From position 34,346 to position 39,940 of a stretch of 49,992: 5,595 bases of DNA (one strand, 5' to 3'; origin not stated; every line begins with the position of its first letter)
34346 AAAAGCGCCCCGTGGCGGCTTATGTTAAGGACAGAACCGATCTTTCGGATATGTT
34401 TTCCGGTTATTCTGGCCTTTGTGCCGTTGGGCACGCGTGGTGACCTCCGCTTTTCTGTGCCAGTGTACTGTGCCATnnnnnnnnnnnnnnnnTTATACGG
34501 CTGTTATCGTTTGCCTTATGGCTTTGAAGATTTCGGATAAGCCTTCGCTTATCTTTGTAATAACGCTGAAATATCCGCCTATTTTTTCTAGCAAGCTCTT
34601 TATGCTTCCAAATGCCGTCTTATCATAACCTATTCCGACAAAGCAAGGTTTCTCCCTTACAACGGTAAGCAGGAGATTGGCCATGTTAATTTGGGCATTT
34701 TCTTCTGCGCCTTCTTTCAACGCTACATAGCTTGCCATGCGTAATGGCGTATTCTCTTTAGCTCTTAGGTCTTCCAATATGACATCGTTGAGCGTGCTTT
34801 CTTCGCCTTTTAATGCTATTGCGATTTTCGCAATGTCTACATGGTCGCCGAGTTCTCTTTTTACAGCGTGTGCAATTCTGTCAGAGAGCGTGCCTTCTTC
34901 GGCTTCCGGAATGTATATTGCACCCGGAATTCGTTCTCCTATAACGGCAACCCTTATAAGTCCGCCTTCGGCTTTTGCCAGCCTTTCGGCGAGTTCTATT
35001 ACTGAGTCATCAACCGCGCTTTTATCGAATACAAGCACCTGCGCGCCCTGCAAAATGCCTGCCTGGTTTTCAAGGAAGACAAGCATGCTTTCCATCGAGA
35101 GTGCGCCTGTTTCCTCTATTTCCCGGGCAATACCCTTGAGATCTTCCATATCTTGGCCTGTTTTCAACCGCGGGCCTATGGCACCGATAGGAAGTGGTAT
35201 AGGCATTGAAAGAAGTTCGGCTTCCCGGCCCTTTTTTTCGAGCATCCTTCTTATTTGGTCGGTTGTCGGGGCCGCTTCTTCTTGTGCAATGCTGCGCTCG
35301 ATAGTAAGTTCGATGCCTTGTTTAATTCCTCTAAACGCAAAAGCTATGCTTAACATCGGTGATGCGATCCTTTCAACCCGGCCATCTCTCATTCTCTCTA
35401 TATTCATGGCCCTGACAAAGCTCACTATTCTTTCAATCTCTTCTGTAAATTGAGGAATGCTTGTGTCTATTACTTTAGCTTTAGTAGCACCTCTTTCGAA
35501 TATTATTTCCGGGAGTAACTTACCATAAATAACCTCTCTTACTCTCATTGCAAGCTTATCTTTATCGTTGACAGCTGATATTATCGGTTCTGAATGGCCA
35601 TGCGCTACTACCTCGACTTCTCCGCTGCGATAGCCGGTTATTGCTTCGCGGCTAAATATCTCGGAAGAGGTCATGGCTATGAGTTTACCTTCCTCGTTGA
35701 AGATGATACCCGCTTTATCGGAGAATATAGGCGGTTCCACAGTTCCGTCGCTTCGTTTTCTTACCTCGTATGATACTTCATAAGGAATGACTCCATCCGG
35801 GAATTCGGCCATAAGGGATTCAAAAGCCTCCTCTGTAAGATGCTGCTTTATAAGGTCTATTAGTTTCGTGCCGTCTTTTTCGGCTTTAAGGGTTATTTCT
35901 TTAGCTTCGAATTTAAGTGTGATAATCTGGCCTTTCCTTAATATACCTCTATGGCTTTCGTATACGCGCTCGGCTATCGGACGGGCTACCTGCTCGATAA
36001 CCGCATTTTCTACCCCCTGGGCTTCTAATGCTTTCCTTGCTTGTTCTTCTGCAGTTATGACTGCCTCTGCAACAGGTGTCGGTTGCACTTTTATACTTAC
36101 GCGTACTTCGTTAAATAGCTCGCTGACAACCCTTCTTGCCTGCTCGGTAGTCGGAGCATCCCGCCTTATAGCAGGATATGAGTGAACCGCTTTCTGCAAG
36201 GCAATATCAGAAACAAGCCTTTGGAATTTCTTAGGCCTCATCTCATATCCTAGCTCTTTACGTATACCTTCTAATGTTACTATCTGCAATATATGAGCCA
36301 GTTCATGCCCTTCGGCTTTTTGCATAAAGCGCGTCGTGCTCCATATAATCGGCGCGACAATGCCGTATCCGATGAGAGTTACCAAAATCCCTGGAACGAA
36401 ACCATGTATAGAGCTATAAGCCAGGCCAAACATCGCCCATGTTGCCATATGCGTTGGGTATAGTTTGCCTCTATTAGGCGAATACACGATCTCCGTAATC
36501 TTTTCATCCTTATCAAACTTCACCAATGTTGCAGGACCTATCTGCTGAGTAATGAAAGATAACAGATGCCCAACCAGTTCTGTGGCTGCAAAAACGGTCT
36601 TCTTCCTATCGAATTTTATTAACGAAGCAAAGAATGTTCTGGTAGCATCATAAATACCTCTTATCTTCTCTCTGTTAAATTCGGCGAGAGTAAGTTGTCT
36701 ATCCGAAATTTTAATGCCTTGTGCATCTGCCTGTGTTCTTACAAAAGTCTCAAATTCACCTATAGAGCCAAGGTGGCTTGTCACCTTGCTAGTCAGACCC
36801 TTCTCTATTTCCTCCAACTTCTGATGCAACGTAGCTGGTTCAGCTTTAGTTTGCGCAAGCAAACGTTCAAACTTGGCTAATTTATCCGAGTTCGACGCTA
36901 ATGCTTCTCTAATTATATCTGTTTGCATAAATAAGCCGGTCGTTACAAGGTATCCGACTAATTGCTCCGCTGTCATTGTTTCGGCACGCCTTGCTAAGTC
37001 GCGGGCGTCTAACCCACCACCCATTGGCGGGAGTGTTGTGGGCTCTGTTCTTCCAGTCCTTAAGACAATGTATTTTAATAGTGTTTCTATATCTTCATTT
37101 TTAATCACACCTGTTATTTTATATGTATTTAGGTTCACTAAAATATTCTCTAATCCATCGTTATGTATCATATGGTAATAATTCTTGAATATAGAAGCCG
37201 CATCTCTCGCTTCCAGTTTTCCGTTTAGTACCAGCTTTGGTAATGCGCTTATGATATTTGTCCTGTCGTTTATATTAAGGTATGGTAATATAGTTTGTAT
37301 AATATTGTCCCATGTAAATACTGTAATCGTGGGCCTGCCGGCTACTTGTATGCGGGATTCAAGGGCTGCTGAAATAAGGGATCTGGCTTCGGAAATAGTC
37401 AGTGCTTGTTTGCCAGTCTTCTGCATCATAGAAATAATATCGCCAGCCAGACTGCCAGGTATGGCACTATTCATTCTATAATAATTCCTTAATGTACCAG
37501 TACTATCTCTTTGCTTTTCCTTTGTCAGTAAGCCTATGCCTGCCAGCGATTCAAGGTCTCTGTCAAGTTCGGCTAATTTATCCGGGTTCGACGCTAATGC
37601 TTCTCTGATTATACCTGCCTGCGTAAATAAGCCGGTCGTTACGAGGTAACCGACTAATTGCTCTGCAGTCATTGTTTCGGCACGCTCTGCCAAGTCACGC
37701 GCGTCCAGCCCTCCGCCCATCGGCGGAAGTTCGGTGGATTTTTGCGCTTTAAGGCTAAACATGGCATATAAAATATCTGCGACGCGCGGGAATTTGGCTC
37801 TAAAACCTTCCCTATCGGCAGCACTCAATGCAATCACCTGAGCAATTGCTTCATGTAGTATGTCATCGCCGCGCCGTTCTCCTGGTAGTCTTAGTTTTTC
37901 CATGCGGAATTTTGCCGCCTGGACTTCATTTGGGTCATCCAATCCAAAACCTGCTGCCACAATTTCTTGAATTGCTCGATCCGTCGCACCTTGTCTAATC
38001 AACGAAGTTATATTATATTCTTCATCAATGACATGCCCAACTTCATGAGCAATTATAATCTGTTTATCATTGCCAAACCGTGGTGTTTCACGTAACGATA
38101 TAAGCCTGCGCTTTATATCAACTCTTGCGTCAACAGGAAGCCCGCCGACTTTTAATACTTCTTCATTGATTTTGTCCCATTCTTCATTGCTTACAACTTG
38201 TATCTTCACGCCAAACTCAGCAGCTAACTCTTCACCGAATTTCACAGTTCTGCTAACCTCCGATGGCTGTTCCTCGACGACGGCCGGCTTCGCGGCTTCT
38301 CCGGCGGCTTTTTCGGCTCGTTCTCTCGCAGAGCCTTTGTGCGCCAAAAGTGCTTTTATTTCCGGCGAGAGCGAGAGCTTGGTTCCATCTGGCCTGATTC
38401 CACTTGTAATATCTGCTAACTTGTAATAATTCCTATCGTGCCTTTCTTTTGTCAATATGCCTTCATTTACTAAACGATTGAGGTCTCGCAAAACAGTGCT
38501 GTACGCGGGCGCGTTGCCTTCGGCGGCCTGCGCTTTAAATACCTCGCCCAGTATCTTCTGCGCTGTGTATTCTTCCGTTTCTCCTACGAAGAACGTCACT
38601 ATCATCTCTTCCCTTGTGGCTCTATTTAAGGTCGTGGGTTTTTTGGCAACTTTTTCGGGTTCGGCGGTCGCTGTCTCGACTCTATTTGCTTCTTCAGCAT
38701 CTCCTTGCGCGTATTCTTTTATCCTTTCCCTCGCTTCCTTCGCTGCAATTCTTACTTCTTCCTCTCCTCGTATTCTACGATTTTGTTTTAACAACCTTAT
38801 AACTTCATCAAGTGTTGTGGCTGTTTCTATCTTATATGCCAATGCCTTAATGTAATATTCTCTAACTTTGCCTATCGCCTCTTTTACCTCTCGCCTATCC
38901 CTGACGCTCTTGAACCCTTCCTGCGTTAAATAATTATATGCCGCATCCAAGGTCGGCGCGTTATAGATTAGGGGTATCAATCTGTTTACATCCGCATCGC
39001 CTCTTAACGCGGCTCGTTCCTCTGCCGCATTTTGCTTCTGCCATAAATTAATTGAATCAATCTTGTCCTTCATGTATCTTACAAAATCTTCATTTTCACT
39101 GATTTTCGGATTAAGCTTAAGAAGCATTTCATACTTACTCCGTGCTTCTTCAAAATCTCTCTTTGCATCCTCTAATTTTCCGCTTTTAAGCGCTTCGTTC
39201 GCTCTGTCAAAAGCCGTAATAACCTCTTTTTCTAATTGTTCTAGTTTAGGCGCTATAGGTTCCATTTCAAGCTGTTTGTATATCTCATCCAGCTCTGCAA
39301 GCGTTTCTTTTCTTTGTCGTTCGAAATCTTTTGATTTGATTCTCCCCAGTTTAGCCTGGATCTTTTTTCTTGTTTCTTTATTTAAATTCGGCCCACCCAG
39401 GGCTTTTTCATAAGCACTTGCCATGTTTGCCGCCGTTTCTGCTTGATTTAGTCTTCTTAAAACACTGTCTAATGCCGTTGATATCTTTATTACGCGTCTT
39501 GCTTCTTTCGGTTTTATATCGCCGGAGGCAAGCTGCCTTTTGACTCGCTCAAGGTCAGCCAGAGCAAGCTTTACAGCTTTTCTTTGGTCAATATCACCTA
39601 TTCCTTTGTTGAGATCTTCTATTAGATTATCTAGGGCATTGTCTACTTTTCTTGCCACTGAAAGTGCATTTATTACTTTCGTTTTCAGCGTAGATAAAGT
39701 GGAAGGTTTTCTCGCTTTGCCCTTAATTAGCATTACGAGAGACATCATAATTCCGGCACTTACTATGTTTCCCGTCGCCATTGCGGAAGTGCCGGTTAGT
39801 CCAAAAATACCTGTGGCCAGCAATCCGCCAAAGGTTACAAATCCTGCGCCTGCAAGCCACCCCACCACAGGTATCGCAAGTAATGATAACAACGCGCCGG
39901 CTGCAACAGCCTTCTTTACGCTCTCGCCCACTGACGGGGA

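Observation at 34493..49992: Second giant ORF is open to the right window edge and weaves repeatedly through the membrane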

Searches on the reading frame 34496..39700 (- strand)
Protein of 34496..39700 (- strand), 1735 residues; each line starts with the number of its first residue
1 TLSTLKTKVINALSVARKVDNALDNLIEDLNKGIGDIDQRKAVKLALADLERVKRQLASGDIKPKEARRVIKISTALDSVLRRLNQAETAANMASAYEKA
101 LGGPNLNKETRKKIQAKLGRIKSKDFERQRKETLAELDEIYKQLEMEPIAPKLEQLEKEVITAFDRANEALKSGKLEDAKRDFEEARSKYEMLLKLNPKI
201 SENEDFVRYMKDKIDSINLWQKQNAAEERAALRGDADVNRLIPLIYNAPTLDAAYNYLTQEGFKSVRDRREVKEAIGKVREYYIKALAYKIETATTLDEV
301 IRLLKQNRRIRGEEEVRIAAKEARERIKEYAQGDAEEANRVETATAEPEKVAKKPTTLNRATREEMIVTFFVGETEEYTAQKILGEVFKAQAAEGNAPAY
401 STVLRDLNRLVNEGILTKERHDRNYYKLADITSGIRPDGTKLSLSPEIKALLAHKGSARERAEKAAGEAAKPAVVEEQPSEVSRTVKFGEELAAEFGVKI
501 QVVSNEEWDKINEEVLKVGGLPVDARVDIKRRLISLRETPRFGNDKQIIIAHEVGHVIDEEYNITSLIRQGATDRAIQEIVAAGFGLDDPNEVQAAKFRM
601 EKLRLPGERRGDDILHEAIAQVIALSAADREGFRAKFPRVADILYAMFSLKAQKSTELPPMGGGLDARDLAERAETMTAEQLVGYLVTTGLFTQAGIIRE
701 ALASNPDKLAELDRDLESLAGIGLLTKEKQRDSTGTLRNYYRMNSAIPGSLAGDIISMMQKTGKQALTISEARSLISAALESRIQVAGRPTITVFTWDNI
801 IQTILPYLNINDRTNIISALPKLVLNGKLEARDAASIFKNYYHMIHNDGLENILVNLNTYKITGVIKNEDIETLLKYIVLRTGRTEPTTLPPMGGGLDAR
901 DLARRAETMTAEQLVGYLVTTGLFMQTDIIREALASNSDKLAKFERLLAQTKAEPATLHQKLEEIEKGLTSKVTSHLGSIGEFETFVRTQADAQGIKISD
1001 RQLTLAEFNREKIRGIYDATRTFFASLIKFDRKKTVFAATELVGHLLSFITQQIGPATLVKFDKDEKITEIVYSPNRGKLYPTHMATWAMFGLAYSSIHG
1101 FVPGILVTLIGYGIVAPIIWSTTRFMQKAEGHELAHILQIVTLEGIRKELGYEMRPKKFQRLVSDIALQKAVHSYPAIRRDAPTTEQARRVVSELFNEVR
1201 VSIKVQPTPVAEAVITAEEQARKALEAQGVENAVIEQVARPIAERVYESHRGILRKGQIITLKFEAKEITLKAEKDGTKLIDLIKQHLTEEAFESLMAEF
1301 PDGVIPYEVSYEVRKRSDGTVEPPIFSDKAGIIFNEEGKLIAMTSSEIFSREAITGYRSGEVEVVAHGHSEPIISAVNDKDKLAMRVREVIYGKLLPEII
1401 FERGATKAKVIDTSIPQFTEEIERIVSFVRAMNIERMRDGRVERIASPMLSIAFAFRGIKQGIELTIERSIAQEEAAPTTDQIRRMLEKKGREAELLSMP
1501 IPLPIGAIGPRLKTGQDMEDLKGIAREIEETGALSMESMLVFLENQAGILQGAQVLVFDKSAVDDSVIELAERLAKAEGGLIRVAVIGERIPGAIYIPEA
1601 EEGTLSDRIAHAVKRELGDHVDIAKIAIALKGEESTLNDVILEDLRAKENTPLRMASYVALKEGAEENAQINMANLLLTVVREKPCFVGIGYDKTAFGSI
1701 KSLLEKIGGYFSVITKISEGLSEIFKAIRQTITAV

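Call 5: search_protein_families(library=pfam, proteins=[window:34496-38890:-], max_evalue=0.1)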
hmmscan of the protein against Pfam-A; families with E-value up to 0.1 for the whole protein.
window:34496-38890:- (1465 aa): 3 families
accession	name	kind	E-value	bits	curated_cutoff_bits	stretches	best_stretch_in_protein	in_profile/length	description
PF03551.20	PadR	-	0.0022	18.4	27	0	446-475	38-67/75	Transcriptional regulator PadR-like family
PF03965.22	Penicillinase_R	-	0.045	14.6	22.6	0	116-155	22-60/115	Penicillinase repressor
PF11838.14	ERAP1_C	-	0.054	13.3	38.2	0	527-590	21-86/318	ERAP1-like C-terminal domain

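Call 25: search_solved_structures(query=window:34496-39700:-, max_evalue=1)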
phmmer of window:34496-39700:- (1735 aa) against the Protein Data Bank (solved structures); distinct sequences matched with E-value up to 1: 0.

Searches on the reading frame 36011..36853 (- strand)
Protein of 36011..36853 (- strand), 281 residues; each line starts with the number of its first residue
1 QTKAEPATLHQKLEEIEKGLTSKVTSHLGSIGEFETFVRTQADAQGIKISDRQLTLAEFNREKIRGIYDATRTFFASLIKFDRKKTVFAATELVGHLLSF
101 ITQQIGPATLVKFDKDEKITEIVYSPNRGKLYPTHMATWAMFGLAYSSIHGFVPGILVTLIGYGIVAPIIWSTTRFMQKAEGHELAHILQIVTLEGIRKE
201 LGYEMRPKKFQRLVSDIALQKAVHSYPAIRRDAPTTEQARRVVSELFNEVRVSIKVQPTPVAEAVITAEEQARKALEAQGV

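Call 46: search_protein_families(library=pfam, alignment_id=A1, max_evalue=1)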
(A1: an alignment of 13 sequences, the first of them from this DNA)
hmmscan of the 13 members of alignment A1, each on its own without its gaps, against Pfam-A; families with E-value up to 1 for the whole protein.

A. member 1, seq(281 aa): 0 families

B. families by the number of members that match (of 13 scanned): 8 families
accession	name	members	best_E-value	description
PF08733.15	PalH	1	0.015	PalH/RIM21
PF04478.17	Mid2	1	0.016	Mid2 like cell wall stress sensor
PF01231.23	IDO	1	0.068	Indoleamine 2,3-dioxygenase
PF20587.3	DUF6789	1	0.075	Family of unknown function (DUF6789)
PF02991.22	ATG8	1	0.076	Autophagy protein Atg8 ubiquitin like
PF10263.15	SprT-like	1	0.11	SprT-like family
PF00446.22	GnRH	1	0.15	Gonadotropin-releasing hormone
PF12085.13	DUF3562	1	0.34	Protein of unknown function (DUF3562)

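Call 47: search_solved_structures(query=A1, max_evalue=10)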
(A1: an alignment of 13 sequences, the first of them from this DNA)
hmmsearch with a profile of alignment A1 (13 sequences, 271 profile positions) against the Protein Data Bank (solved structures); distinct sequences matched with E-value up to 10: 1.
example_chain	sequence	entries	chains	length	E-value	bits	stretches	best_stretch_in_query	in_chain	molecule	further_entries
8v3b_a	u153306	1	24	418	0.3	13.4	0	211-263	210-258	O43_129_+4 component B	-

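Call 56: predict_structure(alignment_id=A1)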
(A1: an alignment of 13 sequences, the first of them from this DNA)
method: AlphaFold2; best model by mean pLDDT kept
length: 281 residues; sequences in the alignment: 13
mean_pLDDT: 86.3   pTM: 0.78
mean pLDDT of the five models: 86.3, 84.7, 83.3, 83.3, 80.9
residues with pLDDT >= 90: 134; 70-90: 122; 50-70: 20; < 50: 5
segments of 3 or more residues with pLDDT < 50: 1-4
pLDDT, mean of each block of 10 residues (from residue 1): 54 86 78 93 96 93 93 96 95 92 89 96 85 86 92 91 86 78 93 94 90 88 81 88 90 66 68 85 52
secondary structure, 60 per line:
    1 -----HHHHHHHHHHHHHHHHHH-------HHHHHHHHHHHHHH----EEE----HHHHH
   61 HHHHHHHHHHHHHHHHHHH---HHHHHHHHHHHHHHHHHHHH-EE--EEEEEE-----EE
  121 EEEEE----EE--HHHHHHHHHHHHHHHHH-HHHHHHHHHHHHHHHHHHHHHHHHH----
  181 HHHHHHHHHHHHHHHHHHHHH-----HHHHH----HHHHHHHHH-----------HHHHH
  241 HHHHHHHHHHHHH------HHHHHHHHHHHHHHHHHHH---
elements in order: H6-23 H31-44 E49-51 H56-79 H83-102 E108-113 E119-125 H134-150 H152-176 H181-201 H207-211 H216-224 H236-253 H260-278

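Call 60: fold_search(model_id=the predicted structure, library=pdb)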
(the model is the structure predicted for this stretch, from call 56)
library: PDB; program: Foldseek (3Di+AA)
matches with E <= 10: 228; with E <= 0.001: 0
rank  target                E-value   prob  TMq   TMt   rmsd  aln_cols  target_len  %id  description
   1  6yr5_C                2.2e-01  0.15  0.15  0.18  22.3       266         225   13  14-3-3 sigma in complex with hDMX-367 peptide (released 2021-11-03)
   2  6f08_I                2.7e-01  0.13  0.17  0.19  21.9       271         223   12  14-3-3 zeta in complex with the human Son of sevenless homolog 1 (SOS1) (released 2018-02-14)
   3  5m37_B                2.8e-01  0.13  0.16  0.19  22.1       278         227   12  The molecular tweezer CLR01 stabilizes a disordered protein-protein interface (released 2017-11-15)
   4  8dp5_D                3.0e-01  0.11  0.15  0.17  22.8       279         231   11  Structure of the PEAK3/14-3-3 complex (released 2023-06-28)
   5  7d8p_A                3.1e-01  0.12  0.16  0.18  22.1       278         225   13  CRTC1 pSer151 peptide in complex with 14-3-3 zeta (released 2021-02-24)
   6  6gkf_A                3.5e-01  0.11  0.15  0.18  22.2       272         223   11  Structure of 14-3-3 gamma in complex with caspase-2 14-3-3 binding motif Ser139 (released 2018-10-17)
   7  6ghp_A                4.1e-01  0.12  0.15  0.18  21.6       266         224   14  14-3-3sigma in complex with a TASK3 peptide stabilized by semi-synthetic natural product FC-NAc (released 2018-08-01)
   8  8wf6_D                4.1e-01  0.10  0.15  0.18  22.0       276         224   12  14-3-3 zeta complexed with S559 phosphorylated peptide derived from GPIb alpha cytoplasmic domain (released 2024-09-25)
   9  1yz5_A                4.5e-01  0.12  0.16  0.20  21.5       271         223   12  The crystal structure of 14-3-3-sigma at 2.8 angstrom resolution (released 2005-03-08)
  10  2qb0_B                4.5e-01  0.05  0.11  0.13  23.1       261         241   12  Structure of the 2TEL crystallization module fused to T4 lysozyme with an Ala-Gly-Pro linker. (released 2008-10-14)
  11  6fbw_A                4.8e-01  0.11  0.15  0.17  22.1       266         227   14  Crystal structure of C-terminal modified Tau peptide-hybrid 4.2f-II with 14-3-3sigma (released 2018-05-16)
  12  5ulo_A                4.8e-01  0.08  0.15  0.17  22.3       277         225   14  Crystal Structure of 14-3-3 zeta in Complex with a Serine 124-phosphorylated TBC1D7 peptide (released 2018-01-31)
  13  8dgp_A                5.1e-01  0.09  0.14  0.16  21.6       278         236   10  14-3-3 epsilon bound to phosphorylated PEAK3 (pS69) peptide (released 2023-06-07)
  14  6fel_A                5.1e-01  0.08  0.12  0.15  22.4       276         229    9  Structure of 14-3-3 gamma in complex with CaMKK2 14-3-3 binding motif Ser511 (released 2018-01-10)
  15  6ejl_A                5.3e-01  0.10  0.16  0.19  21.9       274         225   13  Structure of 14-3-3 zeta in complex with ASK1 14-3-3 binding motif (released 2017-11-08)
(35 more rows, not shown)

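Call 83: fold_search(model_id=the predicted structure, library=viral)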
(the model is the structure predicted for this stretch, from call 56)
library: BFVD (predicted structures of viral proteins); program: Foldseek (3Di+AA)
matches with E <= 10: 169; with E <= 0.001: 0
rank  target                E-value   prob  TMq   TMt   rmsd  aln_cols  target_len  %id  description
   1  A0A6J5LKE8            7.5e-01  0.13  0.15  0.08  27.8       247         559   10  Uncharacterized protein [uncultured Caudovirales phage]
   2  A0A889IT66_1          7.5e-01  0.08  0.17  0.06  36.3       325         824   14  (no name in the UniProt tables at hand)
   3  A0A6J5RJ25            7.9e-01  0.06  0.13  0.06  48.8       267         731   11  Uncharacterized protein [uncultured Caudovirales phage]
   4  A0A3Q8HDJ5            9.3e-01  0.11  0.19  0.19  20.5       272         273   10  (no name in the UniProt tables at hand)
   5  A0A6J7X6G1            9.3e-01  0.04  0.12  0.10  27.8       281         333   15  Uncharacterized protein [uncultured Caudovirales phage]
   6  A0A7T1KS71            9.8e-01  0.08  0.16  0.06  25.9       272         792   11  MuF-like minor capsid protein [Gordonia phage Dexdert]
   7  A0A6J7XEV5            1.5e+00  0.06  0.15  0.12  32.2       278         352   10  Uncharacterized protein [uncultured Caudovirales phage]
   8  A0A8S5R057            1.7e+00  0.10  0.19  0.12  23.9       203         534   10  Uncharacterized protein [Siphoviridae sp. ctyvQ1]
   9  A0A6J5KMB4            1.7e+00  0.05  0.15  0.13  29.8       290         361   12  Uncharacterized protein [uncultured Caudovirales phage]
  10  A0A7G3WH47            1.7e+00  0.03  0.11  0.08  41.1       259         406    7  Uncharacterized protein [Arthronema virus TR020]
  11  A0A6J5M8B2            1.8e+00  0.21  0.15  0.27  17.0       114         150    8  Phosphoribosyl-ATP pyrophosphohydrolase-like [uncultured Caudovirales phage]
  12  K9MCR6                1.8e+00  0.05  0.16  0.14  24.8       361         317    8  (no name in the UniProt tables at hand)
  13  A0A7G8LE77            1.9e+00  0.14  0.20  0.30  21.9       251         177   10  (no name in the UniProt tables at hand)
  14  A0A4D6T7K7            2.1e+00  0.14  0.16  0.17  20.9       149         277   14  (no name in the UniProt tables at hand)
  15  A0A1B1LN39            2.1e+00  0.09  0.13  0.11  15.2       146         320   14  NS2B-NS3 (Fragment) [Dengue virus type 4]
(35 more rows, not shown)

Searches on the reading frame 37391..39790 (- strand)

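Call 24: search_protein_families(library=ncbifam, proteins=[window:37391-39790:-], max_evalue=0.1)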
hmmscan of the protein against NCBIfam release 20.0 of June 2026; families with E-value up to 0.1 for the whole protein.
window:37391-39790:- (800 aa): 1 family
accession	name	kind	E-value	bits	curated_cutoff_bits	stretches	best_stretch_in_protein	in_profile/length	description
NF053606.1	Sta1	subfamily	0.033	14.3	80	0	740-773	49-83/100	Sta1 family transcriptional regulator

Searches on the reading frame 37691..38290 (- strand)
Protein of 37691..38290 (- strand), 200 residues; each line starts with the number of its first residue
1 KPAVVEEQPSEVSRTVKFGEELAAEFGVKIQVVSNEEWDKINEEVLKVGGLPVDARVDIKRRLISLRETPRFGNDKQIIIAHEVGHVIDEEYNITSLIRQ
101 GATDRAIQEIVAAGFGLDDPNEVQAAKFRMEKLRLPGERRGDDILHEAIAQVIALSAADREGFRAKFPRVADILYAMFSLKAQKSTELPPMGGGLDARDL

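Call 53: search_protein_families(library=pfam, alignment_id=A2, max_evalue=1)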
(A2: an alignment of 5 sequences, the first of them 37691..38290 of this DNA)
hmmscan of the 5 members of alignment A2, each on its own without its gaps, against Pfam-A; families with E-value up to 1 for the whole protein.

A. member 1, window:37691-38290:- (200 aa): 3 families
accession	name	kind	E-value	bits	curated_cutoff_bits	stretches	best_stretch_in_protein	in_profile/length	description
PF06114.19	Peptidase_M78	-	0.0048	17.1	22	1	76-130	42-87/123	IrrE N-terminal-like domain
PF22613.1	Transketolase_C_1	-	0.12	13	27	1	10-122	21-104/113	Transketolase-like TK C-terminal domain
PF10138.15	vWA-TerF-like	-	0.14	12.8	29.4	1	83-136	3-56/200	vWA found in TerF C terminus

B. families by the number of members that match (of 5 scanned): 6 families
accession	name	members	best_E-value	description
PF06114.19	Peptidase_M78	1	0.0048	IrrE N-terminal-like domain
PF06167.18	Peptidase_M90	1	0.058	Glucose-regulated metallo-peptidase M90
PF07737.17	ATLF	1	0.06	Anthrax toxin lethal factor, N- and C-terminal domain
PF22613.1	Transketolase_C_1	1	0.12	Transketolase-like TK C-terminal domain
PF10138.15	vWA-TerF-like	1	0.14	vWA found in TerF C terminus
PF03946.19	Ribosomal_L11_N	1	0.17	Ribosomal protein L11, N-terminal domain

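Call 54: search_solved_structures(query=A2, max_evalue=10)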
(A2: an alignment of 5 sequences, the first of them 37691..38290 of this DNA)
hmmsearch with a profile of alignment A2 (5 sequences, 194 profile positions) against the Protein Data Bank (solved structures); distinct sequences matched with E-value up to 10: 4.
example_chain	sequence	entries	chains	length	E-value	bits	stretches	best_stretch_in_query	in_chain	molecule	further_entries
4l4i_A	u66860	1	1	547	0.76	13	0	71-113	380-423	Ryanodine receptor 2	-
6tda_L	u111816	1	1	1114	0.91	12.8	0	87-122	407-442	Chromatin structure-remodeling complex protein RSC8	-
5mfi_A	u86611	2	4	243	1.2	12.4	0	98-131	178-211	YIII(Dq.V2)4CqI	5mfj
4l4h_A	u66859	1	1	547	1.3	12.3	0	71-113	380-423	Ryanodine receptor 2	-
